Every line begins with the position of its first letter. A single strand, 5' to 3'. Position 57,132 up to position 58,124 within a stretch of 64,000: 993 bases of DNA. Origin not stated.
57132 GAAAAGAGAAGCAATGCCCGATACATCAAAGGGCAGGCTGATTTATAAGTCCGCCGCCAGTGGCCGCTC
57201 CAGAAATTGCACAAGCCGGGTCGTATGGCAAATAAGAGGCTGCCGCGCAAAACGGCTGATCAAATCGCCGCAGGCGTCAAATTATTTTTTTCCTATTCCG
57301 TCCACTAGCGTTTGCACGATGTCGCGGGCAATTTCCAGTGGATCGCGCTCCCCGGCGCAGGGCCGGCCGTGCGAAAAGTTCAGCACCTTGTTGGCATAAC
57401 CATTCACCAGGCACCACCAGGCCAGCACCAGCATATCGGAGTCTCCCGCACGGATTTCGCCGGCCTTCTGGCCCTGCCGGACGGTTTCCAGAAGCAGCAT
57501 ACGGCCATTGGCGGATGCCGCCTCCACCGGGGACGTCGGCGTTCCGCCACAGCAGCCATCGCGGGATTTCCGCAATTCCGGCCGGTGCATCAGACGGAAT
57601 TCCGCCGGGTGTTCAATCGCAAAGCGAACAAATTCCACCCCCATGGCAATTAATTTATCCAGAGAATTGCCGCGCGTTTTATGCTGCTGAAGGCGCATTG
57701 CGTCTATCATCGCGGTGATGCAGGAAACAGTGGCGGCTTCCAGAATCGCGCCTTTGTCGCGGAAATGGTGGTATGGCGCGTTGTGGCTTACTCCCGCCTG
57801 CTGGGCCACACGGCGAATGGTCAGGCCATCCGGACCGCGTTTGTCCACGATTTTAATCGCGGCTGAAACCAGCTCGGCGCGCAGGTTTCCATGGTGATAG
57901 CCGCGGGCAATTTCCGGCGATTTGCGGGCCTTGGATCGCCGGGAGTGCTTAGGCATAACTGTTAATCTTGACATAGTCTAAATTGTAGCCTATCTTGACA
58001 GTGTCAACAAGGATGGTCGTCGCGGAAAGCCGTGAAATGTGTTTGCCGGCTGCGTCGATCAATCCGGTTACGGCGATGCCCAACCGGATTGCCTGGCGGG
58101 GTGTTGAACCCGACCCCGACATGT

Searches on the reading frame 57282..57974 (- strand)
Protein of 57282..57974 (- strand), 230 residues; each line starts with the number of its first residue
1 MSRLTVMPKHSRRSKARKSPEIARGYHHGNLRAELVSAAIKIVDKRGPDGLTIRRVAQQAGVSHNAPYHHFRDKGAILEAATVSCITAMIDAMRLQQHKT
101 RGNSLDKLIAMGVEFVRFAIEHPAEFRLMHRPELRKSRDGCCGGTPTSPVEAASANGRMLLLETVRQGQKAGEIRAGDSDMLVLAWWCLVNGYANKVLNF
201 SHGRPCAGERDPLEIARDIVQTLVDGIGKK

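Call 43: search_protein_families(library=pfam, proteins=[window:57282-57974:-], max_evalue=0.001)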
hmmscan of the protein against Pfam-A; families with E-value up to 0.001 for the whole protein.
window:57282-57974:- (230 aa): 2 families
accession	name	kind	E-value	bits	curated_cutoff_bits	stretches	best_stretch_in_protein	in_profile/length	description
PF00440.29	TetR_N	-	7.1e-11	42.2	24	1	35-81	1-47/47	Bacterial regulatory proteins, tetR family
PF13305.11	TetR_C_33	-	8.3e-07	30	26.8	1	108-195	1-79/103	Tetracyclin repressor-like, C-terminal domain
